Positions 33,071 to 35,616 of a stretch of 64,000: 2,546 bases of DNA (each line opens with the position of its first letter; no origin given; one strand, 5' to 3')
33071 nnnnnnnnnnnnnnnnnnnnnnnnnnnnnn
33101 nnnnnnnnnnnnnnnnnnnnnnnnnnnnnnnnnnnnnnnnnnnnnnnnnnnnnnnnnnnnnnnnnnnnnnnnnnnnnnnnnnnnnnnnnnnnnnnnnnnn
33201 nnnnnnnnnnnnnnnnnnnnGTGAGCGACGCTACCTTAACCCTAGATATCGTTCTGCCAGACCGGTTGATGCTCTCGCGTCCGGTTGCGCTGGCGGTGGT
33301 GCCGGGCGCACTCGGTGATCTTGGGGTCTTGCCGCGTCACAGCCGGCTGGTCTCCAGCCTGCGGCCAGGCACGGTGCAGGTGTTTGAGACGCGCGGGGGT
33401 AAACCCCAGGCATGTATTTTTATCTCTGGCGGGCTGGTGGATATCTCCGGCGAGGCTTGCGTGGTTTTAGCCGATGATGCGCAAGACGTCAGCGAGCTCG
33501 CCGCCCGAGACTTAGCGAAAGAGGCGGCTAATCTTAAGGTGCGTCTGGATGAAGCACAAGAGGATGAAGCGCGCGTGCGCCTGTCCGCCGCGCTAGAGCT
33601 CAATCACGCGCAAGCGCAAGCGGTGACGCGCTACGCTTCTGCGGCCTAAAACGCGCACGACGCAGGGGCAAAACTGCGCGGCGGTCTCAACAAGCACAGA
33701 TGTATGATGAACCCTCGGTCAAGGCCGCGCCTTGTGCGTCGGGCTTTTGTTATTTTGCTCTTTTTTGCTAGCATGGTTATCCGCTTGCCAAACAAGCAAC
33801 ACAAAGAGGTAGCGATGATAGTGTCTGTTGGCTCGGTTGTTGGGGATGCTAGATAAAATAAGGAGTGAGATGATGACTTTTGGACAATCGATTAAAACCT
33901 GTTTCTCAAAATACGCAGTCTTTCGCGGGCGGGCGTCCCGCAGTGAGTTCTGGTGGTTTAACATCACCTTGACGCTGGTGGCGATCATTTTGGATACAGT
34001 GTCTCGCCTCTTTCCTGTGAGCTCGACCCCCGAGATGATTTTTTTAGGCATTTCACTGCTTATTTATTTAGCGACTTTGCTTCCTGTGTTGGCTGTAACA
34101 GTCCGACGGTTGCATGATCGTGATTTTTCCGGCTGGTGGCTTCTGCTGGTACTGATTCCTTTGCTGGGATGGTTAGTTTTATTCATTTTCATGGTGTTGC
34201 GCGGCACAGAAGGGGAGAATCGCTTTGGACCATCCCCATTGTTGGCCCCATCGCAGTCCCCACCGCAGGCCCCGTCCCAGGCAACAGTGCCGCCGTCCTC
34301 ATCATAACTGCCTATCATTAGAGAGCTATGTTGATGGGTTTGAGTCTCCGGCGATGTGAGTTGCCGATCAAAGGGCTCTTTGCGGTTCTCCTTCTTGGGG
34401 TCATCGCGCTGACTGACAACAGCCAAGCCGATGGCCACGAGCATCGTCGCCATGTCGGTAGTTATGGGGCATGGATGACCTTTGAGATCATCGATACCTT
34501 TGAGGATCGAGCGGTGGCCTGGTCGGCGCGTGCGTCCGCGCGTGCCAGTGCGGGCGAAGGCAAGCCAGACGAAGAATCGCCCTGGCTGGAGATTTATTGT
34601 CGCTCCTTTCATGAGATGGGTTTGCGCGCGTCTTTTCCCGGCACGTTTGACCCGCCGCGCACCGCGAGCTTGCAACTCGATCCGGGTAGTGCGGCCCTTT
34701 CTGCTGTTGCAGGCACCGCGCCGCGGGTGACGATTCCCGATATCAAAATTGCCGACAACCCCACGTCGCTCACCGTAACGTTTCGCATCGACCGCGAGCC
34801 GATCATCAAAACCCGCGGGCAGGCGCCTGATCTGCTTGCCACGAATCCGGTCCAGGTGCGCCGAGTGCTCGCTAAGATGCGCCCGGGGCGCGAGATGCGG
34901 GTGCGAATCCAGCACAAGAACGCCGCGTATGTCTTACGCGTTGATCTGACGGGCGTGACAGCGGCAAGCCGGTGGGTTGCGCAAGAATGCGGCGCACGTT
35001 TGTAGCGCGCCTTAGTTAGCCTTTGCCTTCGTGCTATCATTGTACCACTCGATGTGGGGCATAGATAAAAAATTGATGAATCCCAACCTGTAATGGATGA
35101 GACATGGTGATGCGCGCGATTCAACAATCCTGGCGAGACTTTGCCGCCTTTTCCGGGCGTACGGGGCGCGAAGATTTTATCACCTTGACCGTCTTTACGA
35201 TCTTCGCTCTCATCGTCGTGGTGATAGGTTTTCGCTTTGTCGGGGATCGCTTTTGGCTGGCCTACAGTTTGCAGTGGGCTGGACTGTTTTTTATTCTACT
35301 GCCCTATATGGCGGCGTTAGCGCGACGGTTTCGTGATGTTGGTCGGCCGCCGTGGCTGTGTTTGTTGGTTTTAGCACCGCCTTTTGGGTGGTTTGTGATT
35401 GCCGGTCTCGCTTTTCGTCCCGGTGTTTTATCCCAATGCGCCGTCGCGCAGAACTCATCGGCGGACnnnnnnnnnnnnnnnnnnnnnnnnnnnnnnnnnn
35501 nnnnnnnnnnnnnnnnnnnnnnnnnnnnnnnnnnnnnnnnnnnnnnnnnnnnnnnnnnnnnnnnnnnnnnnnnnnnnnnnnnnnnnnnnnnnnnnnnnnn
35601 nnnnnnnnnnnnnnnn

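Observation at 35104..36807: Single polypeptide containing four tandem DUF805 membrane domains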

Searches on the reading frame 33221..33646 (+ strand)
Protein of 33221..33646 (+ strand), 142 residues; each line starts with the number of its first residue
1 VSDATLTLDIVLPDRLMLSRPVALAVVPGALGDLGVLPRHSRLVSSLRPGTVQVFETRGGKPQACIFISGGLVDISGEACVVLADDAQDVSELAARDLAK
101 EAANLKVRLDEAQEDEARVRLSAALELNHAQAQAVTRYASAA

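Call 78: search_protein_families(library=pfam, proteins=[window:33221-33646:+], max_evalue=0.00001)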
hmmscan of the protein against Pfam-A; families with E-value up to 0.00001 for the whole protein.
window:33221-33646:+ (142 aa): 1 family
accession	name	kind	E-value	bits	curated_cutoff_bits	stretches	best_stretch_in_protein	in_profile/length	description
PF02823.21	ATP-synt_DE_N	-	6.9e-19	68.1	27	1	6-87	1-80/80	ATP synthase, Delta/Epsilon chain, beta-sandwich domain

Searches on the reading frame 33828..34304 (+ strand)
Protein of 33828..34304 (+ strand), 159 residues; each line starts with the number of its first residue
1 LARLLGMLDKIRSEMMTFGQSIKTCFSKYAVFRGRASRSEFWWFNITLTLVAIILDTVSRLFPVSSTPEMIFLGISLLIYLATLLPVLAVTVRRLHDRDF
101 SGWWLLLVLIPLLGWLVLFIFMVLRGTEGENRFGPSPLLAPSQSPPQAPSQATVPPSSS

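Call 3: search_protein_families(library=pfam, proteins=[window:33828-34304:+], max_evalue=1)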
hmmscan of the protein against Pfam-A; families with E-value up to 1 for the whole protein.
window:33828-34304:+ (159 aa): 3 families
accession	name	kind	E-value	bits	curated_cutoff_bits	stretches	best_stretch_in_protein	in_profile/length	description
PF05656.20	DUF805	-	3e-31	108.6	25.7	1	29-135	1-111/111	Protein of unknown function (DUF805)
PF10658.14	DUF2484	-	0.052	14.2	25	1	90-117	18-45/76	Protein of unknown function (DUF2484)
PF09843.14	DUF2070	-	0.57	8.9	30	1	41-123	17-90/561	Predicted membrane protein (DUF2070)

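Call 4: search_protein_families(library=ncbifam, proteins=[window:33828-34304:+], max_evalue=1)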
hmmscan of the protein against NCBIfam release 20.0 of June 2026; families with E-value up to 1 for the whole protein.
window:33828-34304:+ (159 aa): 5 families
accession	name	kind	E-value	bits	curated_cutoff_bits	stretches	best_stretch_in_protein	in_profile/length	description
NF008830.0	PRK11877.1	equivalog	0.0064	16.3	50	1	99-126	4-31/38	photosystem I reaction center subunit VIII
NF010185.0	PRK13664.1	equivalog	0.12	12.4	98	0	40-62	6-28/65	hypothetical protein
NF046075.1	UpsF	equivalog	0.14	10.8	400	1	7-93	8-77/484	membrane pilin protein UpsF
TIGR00860.1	LIC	subfamily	0.31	9.7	280.2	1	43-123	247-328/462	cation transporter family protein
NF045743.1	MPN214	equivalog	0.95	9.4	250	1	35-59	111-135/138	MPN214 family protein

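Call 46: search_protein_families(library=padloc, proteins=[window:33828-34304:+], max_evalue=0.1)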
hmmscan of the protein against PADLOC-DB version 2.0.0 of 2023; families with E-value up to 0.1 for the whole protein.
window:33828-34304:+ (159 aa): 0 families

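Call 47: search_protein_families(library=phrogs, proteins=[window:33828-34304:+], max_evalue=0.01)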
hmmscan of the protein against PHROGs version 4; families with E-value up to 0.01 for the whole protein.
window:33828-34304:+ (159 aa): 1 family
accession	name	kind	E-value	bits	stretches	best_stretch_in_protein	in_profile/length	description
phrog_12855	-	moron, auxiliary metabolic gene and host takeover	1.6e-29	103.9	1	13-138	60-193/333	membrane protein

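Call 48: list_cluster_members(proteins=[P0001, window:33828-34304:+, window:34328-35002:+, window:31791-33221:+, window:36867-37574:+])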
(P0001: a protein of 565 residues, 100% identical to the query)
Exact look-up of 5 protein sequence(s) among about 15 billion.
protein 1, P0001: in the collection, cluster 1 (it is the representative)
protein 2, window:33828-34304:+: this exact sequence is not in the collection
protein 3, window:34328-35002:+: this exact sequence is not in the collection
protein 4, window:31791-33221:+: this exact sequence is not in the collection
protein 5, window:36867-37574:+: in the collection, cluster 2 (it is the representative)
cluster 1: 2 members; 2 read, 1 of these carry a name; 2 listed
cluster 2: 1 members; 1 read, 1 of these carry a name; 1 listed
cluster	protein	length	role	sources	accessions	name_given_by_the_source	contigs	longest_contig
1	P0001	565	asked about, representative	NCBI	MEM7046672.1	MAG: DUF805 domain-containing protein [Pseudomonadota bacterium]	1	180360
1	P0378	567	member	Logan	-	-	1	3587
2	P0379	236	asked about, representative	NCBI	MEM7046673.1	MAG: carbon monoxide dehydrogenase subunit G [Pseudomonadota bacterium]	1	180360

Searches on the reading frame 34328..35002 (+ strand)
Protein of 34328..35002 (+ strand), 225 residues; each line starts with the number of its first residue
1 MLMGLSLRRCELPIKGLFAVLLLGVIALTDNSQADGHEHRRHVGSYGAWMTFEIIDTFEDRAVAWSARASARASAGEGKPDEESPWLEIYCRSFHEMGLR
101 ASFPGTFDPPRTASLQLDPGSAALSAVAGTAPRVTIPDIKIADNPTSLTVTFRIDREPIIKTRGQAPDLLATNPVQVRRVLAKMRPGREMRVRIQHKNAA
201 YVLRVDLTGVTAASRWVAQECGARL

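Call 3: search_protein_families(library=pfam, proteins=[window:34328-35002:+], max_evalue=1)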
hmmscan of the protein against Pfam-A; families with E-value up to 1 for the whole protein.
window:34328-35002:+ (225 aa): 1 family
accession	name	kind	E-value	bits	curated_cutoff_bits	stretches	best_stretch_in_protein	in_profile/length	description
PF23610.1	VWA7_4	-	0.23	12.3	27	1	9-43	20-55/119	VWA7 beta-sandwich domain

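Call 4: search_protein_families(library=ncbifam, proteins=[window:34328-35002:+], max_evalue=1)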
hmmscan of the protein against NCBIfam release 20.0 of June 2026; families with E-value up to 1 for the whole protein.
window:34328-35002:+ (225 aa): 0 families

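Call 46: search_protein_families(library=padloc, proteins=[window:34328-35002:+], max_evalue=0.1)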
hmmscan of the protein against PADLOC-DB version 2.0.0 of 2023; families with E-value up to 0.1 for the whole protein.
window:34328-35002:+ (225 aa): 0 families

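Call 47: search_protein_families(library=phrogs, proteins=[window:34328-35002:+], max_evalue=0.01)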
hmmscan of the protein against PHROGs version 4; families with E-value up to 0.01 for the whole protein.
window:34328-35002:+ (225 aa): 0 families

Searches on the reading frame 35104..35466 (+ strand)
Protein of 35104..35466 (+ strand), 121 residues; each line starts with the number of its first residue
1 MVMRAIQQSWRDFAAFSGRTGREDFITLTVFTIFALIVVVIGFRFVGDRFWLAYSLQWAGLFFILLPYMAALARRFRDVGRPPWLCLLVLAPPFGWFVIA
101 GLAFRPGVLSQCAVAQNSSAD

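Call 5: search_protein_families(library=pfam, proteins=[window:35104-35466:+], max_evalue=1)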
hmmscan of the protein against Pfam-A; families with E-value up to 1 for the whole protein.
seq(121 aa): 2 families
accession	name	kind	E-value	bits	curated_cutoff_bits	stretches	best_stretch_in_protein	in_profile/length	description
PF05656.20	DUF805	-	1.8e-12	48.1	25.7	1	14-107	2-102/111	Protein of unknown function (DUF805)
PF11804.13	DUF3325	-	0.023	15.3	26.8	1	54-115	36-94/101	Protein of unknown function (DUF3325)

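Call 34: find_homologous_proteins(query=A1, max_evalue=1e-8)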
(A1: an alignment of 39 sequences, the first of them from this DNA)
Query A1 (39 sequences) (112 aa, profile of the alignment): 7962 proteins with E <= 1e-8 among 8000 candidates; the best 120 are listed.
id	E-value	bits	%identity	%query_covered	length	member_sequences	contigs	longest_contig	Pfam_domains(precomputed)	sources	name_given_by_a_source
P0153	1.1e-71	257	31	85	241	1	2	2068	PF05656.21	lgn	-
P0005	2.7e-70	252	28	85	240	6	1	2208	PF05656.21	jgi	jgi:uncharacterized membrane protein YhaH (DUF805 family)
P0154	4.6e-45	171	-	-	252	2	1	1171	PF05656.21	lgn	-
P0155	2.0e-43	165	24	88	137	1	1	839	PF05656.21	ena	-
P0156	2.3e-43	165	28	89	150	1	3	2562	PF05656.21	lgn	-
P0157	5.1e-43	164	30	87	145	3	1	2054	PF05656.21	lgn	-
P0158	6.4e-43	164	-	-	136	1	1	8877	PF05656.21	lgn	-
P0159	6.6e-43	164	-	-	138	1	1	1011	PF05656.21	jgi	jgi:uncharacterized membrane protein YhaH (DUF805 family)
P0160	7.5e-43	164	-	-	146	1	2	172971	PF05656.21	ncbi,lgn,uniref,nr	ncbi:Uncharacterized membrane protein YhaH, DUF805 family [Sphingomonas laterariae]|uniref:Uncharact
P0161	7.5e-43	164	29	87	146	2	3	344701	PF05656.21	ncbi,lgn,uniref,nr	ncbi:Uncharacterized membrane protein YhaH, DUF805 family [Nocardioides alpinus]|uniref:DUF805 domai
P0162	1.0e-42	163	30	86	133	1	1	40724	PF05656.21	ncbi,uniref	ncbi:MAG: DUF805 domain-containing protein [Paracoccus sp. (in: a-proteobacteria)]|uniref:DUF805 dom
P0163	1.3e-42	163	-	-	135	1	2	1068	PF05656.21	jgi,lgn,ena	jgi:uncharacterized membrane protein YhaH (DUF805 family)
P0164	1.3e-42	163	24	88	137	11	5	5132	PF05656.21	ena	-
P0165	1.3e-42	163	-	-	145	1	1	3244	PF05656.21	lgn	-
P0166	1.4e-42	163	-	-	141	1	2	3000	PF05656.21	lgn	-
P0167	1.5e-42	163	29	85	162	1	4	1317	PF05656.21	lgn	-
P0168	1.7e-42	162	27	86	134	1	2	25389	PF05656.21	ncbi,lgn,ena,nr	ncbi:MAG: DUF805 domain-containing protein [Anaerolineaceae bacterium]|nr:DUF805 domain-containing p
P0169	1.7e-42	162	-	-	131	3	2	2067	PF05656.21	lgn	-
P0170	1.9e-42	162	30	83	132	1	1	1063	PF05656.21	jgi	jgi:uncharacterized membrane protein YhaH (DUF805 family)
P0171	2.1e-42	162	29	79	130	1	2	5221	PF05656.21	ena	-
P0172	3.9e-42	161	26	87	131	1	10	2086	PF05656.21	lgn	-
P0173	4.0e-42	161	30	80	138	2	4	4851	PF05656.21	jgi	jgi:uncharacterized membrane protein YhaH (DUF805 family)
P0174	4.4e-42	161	26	86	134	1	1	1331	PF05656.21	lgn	-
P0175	4.7e-42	161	30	83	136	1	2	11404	PF05656.21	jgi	jgi:uncharacterized membrane protein YhaH (DUF805 family)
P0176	4.7e-42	161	26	80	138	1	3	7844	PF05656.21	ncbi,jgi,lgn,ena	jgi:uncharacterized membrane protein YhaH (DUF805 family)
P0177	4.8e-42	161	24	95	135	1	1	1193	PF05656.21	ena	-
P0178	5.0e-42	161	25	88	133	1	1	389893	PF05656.21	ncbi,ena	-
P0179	5.1e-42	161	36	32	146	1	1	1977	PF05656.21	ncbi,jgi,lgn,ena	jgi:uncharacterized membrane protein YhaH (DUF805 family)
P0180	5.3e-42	161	28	86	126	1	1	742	PF05656.21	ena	-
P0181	6.0e-42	161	31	79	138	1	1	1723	PF05656.21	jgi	jgi:uncharacterized membrane protein YhaH (DUF805 family)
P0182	7.2e-42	160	28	79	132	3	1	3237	PF05656.21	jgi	jgi:uncharacterized membrane protein YhaH (DUF805 family)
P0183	7.3e-42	160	31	82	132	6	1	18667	PF05656.21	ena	-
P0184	7.5e-42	160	26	86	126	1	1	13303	PF05656.21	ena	-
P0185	8.2e-42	160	25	80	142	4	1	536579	PF05656.21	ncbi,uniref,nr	ncbi:DUF805 domain-containing protein [Novosphingobium sp. PASSN1]|uniref:DUF805 domain-containing p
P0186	9.4e-42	160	29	80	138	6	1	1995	PF05656.21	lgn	-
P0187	9.7e-42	160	29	87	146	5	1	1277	PF05656.21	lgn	-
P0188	1.0e-41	160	26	84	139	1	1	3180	PF05656.21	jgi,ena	-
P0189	1.1e-41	160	30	83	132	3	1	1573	PF05656.21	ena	-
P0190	1.3e-41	160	27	88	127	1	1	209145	PF05656.21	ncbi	-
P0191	1.4e-41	159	-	-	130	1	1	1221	PF05656.21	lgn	-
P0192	1.4e-41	159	31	88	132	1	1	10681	PF05656.21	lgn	-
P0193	1.6e-41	159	30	87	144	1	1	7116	PF05656.21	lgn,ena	-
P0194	1.7e-41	159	-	-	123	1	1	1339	PF05656.21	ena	-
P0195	1.7e-41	159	26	88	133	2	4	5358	PF05656.21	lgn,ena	-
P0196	1.8e-41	159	28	86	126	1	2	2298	PF05656.21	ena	-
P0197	1.8e-41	159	-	-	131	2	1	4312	PF05656.21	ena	-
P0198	2.0e-41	159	27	88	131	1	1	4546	PF05656.21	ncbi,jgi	ncbi:MAG: DUF805 domain-containing protein [Alphaproteobacteria bacterium]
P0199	2.2e-41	159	30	71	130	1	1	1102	PF05656.21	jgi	jgi:uncharacterized membrane protein YhaH (DUF805 family)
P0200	2.6e-41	159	33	83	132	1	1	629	PF05656.21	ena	-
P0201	2.9e-41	158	26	80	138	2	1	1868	PF05656.21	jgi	jgi:uncharacterized membrane protein YhaH (DUF805 family)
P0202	3.0e-41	158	30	85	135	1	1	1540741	PF05656.21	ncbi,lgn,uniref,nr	ncbi:DUF805 domain-containing protein [Micromonospora mirobrigensis]|uniref:Uncharacterized membrane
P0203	3.0e-41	158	-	-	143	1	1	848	PF05656.21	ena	-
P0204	3.1e-41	158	29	72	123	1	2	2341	PF05656.21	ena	-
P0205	3.3e-41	158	27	81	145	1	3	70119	PF05656.21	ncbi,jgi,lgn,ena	-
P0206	3.3e-41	158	27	79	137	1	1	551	PF05656.21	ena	-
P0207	3.4e-41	158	28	86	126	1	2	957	PF05656.21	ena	-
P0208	3.5e-41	158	26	80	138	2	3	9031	PF05656.21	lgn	-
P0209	3.5e-41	158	26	76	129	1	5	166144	PF05656.21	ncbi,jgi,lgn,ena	-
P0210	4.0e-41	158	27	76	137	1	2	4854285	PF05656.21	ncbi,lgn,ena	ncbi:DUF805 domain-containing protein [Aquimarina rhabdastrellae]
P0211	4.2e-41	158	24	76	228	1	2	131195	PF05656.21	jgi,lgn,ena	-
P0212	4.3e-41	158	28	76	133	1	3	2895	PF05656.21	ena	-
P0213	4.4e-41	158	28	86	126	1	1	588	PF05656.21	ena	-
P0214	4.4e-41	158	-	-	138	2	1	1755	PF05656.21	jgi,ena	-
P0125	4.4e-41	158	22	79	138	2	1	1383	PF05656.21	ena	-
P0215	4.4e-41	158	27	82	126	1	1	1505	PF05656.21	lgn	-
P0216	4.5e-41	158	28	86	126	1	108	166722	PF05656.21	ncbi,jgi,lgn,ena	jgi:uncharacterized membrane protein YhaH (DUF805 family)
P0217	4.5e-41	158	-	-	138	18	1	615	PF05656.21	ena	-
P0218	4.6e-41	158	27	77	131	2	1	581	PF05656.21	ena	-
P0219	4.7e-41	158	29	76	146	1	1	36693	PF05656.21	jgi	jgi:uncharacterized membrane protein YhaH (DUF805 family)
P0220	4.7e-41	158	25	73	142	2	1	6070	PF05656.21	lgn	-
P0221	4.9e-41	158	-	-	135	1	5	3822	PF05656.21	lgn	-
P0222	5.1e-41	158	28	86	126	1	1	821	PF05656.21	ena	-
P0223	5.2e-41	158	27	77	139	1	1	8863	PF05656.21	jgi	jgi:uncharacterized membrane protein YhaH (DUF805 family)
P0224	5.2e-41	158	29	87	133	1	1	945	PF05656.21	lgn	-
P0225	5.2e-41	158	-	-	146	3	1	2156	PF05656.21,PF18936.6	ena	-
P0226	5.3e-41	158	29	86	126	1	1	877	PF05656.21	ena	-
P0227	5.3e-41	158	-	-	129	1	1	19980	PF05656.21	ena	-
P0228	5.3e-41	158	-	-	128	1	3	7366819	PF05656.21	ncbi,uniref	ncbi:DUF805 domain-containing protein [Micromonospora zhanjiangensis]|uniref:DUF805 domain-containin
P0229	5.6e-41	157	-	-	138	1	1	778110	PF05656.21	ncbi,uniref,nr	ncbi:DUF805 domain-containing protein [Novosphingobium sp. KCTC 2891]|uniref:DUF805 domain-containin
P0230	5.9e-41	157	-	-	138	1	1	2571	PF05656.21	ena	-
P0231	6.0e-41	157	26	83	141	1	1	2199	PF05656.21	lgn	-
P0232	6.2e-41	157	-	-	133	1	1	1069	PF05656.21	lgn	-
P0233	6.3e-41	157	29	86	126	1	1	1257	PF05656.21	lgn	-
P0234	6.3e-41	157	-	-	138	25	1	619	PF05656.21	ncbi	-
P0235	6.4e-41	157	-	-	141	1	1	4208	PF05656.21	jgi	-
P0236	6.4e-41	157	41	30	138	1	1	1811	PF05656.21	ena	-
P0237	6.4e-41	157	28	86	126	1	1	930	PF05656.21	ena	-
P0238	6.6e-41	157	27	87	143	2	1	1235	PF05656.21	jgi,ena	-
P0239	6.9e-41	157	28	76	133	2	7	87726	PF05656.21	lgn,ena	-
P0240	8.2e-41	157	30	70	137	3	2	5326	PF05656.21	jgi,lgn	jgi:uncharacterized membrane protein YhaH (DUF805 family)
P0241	8.4e-41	157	28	88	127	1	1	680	PF05656.21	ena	-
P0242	9.0e-41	157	-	-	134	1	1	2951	PF05656.21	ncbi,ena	-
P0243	9.3e-41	157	27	85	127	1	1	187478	PF05656.21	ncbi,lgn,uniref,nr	ncbi:Uncharacterized membrane protein YhaH, DUF805 family [Roseivivax lentus]|uniref:Uncharacterized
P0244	9.5e-41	157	22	79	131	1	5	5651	PF05656.21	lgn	-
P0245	9.8e-41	157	29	79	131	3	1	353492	PF05656.21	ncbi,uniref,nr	ncbi:hypothetical protein CK503_06690 [Aliifodinibius salipaludis]|uniref:DUF805 domain-containing p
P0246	1.0e-40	157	23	81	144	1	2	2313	PF05656.21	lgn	-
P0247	1.1e-40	157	29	86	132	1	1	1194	PF05656.21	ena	-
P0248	1.1e-40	157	24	88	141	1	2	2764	PF05656.21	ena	-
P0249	1.2e-40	156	-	-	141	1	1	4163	PF05656.21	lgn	-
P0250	1.2e-40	156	25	80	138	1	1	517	PF05656.21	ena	-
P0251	1.2e-40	156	33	76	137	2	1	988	PF05656.21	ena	-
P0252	1.3e-40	156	33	40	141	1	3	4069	PF05656.21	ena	-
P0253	1.3e-40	156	28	76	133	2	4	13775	PF05656.21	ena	-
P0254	1.3e-40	156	24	83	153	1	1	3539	PF05656.21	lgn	-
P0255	1.4e-40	156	25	87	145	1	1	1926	PF05656.21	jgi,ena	jgi:uncharacterized membrane protein YhaH (DUF805 family)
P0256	1.4e-40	156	31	80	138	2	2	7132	PF05656.21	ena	-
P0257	1.5e-40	156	-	-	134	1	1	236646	PF05656.21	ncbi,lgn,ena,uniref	ncbi:MAG: DUF805 domain-containing protein [Maribacter sp.]|uniref:DUF805 domain-containing protein 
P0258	1.6e-40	156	-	-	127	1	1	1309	PF05656.21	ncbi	-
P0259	1.7e-40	156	29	80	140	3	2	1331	PF05656.21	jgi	-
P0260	1.7e-40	156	34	76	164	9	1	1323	PF05656.21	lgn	-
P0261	1.7e-40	156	-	-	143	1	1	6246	PF05656.21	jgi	jgi:uncharacterized membrane protein YhaH (DUF805 family)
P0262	1.8e-40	156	30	87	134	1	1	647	PF05656.21,PF07695.18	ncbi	-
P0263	1.8e-40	156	27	87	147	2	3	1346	PF05656.21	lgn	-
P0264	1.8e-40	156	-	-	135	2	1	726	PF05656.21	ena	-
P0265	1.9e-40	156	-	-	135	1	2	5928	PF05656.21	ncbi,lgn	-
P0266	1.9e-40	156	32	76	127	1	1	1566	PF05656.21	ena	-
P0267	1.9e-40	156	-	-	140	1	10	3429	PF05656.21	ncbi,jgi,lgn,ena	-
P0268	1.9e-40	156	-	-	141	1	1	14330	PF05656.21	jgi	-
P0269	1.9e-40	156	27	86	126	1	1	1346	PF05656.21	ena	-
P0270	1.9e-40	156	29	79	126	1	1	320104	PF05656.21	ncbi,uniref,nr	ncbi:DUF805 domain-containing protein [Pontibacter beigongshangensis]|uniref:DUF805 domain-containin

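Call 45: search_solved_structures(query=A1, max_evalue=1)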
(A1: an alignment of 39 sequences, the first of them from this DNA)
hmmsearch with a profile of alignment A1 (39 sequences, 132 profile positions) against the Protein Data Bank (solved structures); distinct sequences matched with E-value up to 1: 5.
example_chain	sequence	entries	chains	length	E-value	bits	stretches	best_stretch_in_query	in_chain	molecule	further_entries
8a6m_A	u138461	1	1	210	0.033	17.4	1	24-90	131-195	Isoform 1B of Synaptogyrin-1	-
1j4n_A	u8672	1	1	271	0.058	16.6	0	32-108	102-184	AQUAPORIN 1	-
9zcz_D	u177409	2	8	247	0.41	13.9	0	31-97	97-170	Aquaporin-1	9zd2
8z9d_5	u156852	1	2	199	0.53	13.5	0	89-112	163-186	Photosystem II reaction center proteins PsbY, chloroplastic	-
6poj_A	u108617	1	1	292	0.76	13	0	31-97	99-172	Aquaporin-1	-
